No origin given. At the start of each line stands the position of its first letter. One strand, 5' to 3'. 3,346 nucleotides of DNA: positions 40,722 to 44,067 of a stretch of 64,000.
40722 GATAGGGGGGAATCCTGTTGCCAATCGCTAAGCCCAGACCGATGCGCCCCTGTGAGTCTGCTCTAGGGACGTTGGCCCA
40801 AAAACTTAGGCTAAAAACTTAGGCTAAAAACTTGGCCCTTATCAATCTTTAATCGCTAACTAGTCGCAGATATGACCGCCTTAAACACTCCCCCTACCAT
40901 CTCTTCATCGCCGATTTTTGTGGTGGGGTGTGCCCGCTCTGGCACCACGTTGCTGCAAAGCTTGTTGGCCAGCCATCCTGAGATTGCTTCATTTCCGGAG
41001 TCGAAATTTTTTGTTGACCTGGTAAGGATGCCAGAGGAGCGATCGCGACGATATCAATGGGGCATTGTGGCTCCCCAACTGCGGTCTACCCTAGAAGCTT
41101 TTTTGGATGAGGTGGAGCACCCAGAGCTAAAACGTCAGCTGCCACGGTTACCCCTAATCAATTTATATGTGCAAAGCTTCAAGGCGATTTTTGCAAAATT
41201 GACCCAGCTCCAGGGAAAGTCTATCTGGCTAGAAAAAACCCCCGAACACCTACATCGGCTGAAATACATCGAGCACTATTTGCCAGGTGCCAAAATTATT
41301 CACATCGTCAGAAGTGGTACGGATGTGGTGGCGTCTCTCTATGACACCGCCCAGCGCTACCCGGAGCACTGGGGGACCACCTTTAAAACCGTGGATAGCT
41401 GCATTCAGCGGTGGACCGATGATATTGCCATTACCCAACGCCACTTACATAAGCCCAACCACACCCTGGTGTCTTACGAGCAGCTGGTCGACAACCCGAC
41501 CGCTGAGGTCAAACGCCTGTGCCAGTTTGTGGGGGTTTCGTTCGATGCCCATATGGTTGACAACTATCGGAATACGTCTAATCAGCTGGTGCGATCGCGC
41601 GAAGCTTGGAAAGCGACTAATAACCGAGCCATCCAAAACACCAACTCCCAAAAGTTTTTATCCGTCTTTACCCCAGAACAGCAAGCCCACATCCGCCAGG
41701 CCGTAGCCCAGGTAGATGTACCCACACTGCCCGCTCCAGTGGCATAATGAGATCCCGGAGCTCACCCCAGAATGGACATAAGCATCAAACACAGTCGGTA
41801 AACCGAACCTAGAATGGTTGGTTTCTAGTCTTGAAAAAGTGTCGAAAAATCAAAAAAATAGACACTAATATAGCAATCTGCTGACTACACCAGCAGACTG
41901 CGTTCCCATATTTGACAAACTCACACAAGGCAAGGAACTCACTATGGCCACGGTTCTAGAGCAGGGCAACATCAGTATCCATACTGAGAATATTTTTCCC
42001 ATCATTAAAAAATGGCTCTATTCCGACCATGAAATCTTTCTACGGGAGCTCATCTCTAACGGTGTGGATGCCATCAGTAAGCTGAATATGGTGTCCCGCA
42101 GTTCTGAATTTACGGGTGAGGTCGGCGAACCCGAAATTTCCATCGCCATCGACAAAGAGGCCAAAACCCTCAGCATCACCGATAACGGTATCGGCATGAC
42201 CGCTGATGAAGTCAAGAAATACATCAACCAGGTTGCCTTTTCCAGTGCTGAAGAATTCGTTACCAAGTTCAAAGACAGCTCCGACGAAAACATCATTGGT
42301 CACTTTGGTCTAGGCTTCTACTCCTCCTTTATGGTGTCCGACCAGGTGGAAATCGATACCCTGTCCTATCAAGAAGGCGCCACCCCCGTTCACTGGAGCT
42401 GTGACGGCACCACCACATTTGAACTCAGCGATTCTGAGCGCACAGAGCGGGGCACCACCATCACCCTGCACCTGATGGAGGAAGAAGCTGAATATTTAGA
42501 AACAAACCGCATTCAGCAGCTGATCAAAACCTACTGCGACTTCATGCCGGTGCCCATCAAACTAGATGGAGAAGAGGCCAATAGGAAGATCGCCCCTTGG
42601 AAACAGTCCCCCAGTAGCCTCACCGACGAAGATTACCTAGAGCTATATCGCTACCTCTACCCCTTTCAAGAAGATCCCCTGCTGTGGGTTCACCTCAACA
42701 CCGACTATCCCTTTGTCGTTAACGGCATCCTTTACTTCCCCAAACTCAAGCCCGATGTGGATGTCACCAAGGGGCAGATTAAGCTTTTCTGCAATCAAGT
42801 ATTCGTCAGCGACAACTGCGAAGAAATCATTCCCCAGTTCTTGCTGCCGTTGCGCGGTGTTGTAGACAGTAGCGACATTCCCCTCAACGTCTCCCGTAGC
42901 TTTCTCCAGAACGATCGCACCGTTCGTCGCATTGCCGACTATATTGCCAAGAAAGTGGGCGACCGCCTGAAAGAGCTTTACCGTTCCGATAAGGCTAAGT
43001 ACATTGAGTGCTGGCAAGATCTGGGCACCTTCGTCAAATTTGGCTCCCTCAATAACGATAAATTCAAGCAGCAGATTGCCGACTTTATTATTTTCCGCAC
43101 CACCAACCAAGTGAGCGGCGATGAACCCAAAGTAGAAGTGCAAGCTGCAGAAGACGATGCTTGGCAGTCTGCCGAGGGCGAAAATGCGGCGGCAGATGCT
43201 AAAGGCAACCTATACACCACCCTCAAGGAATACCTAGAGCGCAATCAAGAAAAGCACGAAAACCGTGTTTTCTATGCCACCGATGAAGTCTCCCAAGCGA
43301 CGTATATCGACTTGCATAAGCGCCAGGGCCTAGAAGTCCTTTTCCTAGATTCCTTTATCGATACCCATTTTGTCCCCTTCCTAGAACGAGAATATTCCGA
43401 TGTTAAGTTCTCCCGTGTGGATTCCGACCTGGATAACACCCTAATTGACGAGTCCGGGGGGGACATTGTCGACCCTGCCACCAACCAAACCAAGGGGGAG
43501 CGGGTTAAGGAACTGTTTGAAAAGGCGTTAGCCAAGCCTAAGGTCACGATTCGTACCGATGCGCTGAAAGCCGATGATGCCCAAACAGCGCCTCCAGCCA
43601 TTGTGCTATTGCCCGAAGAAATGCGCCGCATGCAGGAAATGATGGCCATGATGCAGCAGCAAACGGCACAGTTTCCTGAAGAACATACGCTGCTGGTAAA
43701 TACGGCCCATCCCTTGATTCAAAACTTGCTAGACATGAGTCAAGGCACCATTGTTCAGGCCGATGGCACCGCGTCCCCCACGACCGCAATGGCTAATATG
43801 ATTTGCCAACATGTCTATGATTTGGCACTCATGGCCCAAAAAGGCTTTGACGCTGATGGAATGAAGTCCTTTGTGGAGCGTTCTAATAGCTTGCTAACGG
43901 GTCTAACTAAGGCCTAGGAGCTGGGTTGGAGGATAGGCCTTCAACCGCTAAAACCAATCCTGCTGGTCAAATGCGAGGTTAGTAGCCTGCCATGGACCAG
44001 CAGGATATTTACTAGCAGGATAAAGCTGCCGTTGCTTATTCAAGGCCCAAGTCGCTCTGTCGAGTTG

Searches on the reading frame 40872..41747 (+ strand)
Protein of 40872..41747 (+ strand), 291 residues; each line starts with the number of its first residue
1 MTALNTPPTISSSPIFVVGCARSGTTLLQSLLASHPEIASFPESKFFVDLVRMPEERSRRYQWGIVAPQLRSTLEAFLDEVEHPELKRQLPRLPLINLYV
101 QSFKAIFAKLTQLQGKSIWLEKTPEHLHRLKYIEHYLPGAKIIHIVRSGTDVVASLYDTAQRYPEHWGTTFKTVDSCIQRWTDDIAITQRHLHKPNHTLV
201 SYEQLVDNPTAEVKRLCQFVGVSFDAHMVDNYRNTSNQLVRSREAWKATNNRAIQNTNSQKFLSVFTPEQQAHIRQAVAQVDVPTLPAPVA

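Call 90: search_protein_families(library=pfam, proteins=[window:40872-41747:+], max_evalue=0.00001)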
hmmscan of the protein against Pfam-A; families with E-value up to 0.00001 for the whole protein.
window:40872-41747:+ (291 aa): 2 families
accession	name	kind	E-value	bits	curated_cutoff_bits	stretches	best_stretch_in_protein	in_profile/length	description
PF13469.12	Sulfotransfer_3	-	3.4e-37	129.2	27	1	14-225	1-215/216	Sulfotransferase family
PF00685.33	Sulfotransfer_1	-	4e-19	69.5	22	1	14-274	3-243/255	Sulfotransferase domain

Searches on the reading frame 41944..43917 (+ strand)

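Call 22: search_protein_families(library=pfam, proteins=[window:41944-43917:+], max_evalue=0.00001)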
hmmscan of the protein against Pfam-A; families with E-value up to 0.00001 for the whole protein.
window:41944-43917:+ (657 aa): 3 families
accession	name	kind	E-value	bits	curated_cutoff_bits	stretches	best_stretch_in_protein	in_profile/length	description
PF00183.23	HSP90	-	3.2e-54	185.2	24.4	2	209-389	79-264/518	Hsp90 protein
PF13589.12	HATPase_c_3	-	3.4e-11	43.8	25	1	31-151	5-103/137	Histidine kinase-, DNA gyrase B-, and HSP90-like ATPase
PF02518.31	HATPase_c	-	1.1e-08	35.9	26.4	1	33-179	10-109/111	Histidine kinase-, DNA gyrase B-, and HSP90-like ATPase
